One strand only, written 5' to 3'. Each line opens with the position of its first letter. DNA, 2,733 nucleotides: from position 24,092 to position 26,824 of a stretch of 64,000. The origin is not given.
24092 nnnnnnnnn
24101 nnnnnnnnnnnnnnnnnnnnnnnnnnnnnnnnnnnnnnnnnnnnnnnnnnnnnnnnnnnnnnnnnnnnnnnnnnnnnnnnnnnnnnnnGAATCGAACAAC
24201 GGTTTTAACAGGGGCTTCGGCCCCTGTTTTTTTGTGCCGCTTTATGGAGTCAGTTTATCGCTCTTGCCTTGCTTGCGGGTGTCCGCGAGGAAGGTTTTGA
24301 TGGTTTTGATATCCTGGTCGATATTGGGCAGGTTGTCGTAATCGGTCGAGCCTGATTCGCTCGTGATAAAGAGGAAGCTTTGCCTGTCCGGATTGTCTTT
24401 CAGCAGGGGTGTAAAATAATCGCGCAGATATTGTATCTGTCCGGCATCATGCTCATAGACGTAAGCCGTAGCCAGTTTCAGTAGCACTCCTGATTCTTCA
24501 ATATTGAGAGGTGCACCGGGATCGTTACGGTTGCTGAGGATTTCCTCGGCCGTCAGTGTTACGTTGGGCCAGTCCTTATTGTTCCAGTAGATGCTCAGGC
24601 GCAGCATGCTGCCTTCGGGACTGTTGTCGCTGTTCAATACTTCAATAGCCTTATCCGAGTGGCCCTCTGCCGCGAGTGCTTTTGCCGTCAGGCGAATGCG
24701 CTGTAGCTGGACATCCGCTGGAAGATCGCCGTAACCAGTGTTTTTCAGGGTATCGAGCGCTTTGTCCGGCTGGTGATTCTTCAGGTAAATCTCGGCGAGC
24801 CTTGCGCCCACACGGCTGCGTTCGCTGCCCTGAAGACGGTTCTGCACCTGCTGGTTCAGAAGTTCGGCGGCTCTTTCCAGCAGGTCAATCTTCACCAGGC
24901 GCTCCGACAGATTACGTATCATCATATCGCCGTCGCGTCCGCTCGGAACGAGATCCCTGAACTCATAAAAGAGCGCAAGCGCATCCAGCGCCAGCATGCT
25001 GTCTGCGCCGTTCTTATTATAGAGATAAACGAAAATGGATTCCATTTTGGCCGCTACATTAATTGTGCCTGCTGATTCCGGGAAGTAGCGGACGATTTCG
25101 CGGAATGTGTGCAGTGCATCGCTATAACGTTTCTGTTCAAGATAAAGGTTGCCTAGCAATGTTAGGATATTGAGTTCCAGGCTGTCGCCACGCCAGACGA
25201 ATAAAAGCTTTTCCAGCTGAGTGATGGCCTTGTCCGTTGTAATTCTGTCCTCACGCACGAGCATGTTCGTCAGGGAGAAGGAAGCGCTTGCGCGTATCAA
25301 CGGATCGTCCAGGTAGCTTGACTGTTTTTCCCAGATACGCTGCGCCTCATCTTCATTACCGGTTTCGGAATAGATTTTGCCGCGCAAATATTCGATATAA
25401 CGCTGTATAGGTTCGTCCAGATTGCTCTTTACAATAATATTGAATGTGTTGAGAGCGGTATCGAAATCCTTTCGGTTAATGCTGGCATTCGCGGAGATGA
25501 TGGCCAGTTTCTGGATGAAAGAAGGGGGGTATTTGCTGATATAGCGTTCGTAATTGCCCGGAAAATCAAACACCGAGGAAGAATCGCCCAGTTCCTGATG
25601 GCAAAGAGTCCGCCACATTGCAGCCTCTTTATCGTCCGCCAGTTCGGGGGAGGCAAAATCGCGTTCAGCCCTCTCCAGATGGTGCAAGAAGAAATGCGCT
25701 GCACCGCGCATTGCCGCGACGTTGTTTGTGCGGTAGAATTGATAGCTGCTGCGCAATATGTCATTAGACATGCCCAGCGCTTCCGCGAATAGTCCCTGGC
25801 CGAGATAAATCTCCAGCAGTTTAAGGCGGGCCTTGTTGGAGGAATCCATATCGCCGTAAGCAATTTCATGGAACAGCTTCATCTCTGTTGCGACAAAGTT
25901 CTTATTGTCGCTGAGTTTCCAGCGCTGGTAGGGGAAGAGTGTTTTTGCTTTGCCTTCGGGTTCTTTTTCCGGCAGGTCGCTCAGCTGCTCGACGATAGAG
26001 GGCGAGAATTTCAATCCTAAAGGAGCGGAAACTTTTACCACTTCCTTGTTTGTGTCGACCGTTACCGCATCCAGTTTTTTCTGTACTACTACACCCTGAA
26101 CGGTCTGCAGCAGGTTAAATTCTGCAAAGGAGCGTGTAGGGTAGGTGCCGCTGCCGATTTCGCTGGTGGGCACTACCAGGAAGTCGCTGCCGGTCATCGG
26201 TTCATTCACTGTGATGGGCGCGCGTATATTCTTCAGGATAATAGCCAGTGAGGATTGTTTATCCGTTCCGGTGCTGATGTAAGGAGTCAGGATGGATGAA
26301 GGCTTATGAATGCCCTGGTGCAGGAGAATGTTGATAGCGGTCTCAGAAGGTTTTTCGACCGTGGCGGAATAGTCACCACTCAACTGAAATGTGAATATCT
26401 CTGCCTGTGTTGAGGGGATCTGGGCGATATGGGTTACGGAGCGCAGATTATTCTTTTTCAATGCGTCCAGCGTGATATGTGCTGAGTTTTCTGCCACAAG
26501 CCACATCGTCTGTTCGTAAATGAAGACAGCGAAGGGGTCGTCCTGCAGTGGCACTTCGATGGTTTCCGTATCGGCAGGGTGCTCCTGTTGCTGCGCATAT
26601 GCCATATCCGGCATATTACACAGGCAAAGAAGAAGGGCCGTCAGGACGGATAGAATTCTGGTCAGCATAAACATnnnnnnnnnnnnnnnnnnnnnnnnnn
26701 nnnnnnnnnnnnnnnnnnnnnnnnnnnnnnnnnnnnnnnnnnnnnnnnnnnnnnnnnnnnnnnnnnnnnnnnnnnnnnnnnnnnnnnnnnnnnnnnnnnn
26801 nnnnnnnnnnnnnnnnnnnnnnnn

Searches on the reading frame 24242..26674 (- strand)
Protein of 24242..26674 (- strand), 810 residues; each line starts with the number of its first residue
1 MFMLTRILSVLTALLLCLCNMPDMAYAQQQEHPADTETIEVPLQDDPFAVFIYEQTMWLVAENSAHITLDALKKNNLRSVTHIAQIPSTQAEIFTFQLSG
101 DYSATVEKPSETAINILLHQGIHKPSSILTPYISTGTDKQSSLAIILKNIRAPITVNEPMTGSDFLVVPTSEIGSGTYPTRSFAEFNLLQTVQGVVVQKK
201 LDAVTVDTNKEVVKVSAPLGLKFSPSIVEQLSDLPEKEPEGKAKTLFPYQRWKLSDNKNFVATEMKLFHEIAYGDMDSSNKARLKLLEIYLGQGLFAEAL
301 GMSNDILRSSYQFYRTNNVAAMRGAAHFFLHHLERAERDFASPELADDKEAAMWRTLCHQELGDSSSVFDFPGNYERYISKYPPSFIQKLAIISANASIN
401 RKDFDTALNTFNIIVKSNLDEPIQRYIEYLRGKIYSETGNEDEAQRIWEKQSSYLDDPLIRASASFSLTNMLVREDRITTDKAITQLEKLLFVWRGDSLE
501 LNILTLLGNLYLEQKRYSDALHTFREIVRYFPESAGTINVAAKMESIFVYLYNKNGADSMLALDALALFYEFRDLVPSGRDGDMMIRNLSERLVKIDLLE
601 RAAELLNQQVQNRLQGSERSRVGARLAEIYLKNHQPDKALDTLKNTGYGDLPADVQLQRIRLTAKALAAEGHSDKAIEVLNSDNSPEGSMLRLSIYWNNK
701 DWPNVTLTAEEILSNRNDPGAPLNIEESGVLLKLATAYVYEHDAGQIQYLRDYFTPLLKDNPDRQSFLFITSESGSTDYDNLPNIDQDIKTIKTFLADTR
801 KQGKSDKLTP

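Call 53: search_protein_families(library=pfam, proteins=[window:24242-26674:-], max_evalue=0.001)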
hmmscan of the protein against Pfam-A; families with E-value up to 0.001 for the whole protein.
window:24242-26674:- (810 aa): 12 families
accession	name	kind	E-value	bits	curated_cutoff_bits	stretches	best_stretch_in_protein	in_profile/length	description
PF13428.12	TPR_14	-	3.1e-09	37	23.5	0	502-539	2-39/44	Tetratricopeptide repeat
PF07719.23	TPR_2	-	4.4e-09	36.2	27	0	504-533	4-33/34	Tetratricopeptide repeat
PF14559.12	TPR_19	-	7e-09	36.3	25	0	481-533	8-57/68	Tetratricopeptide repeat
PF13174.12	TPR_6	-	5.3e-08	33.4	26.3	0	506-534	5-33/33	Tetratricopeptide repeat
PF13432.12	TPR_16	-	1.5e-07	32.1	32.7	0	506-534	2-30/65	Tetratricopeptide repeat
PF00515.34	TPR_1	-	9.4e-06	25.7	27.8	0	504-532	4-32/34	Tetratricopeptide repeat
PF13424.12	TPR_12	-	1.1e-05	26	30.1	0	481-529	20-73/77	Tetratricopeptide repeat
PF09976.15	TPR_21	-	3e-05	24.3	25.5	0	599-646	92-139/193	Tetratricopeptide repeat-like domain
PF12895.13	ANAPC3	-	0.0002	22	27.2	0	497-542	19-63/82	Anaphase-promoting complex, cyclosome, subunit 3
PF17874.7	TPR_MalT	-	0.0002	21.2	45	0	431-537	7-116/336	MalT-like TPR region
PF25058.1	ARM_TT21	-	0.0006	20.2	27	0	589-645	63-119/155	Tetratricopeptide repeat protein 21 ARM repeat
PF13181.12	TPR_8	-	0.00094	19.6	25.7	0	503-532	3-32/34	Tetratricopeptide repeat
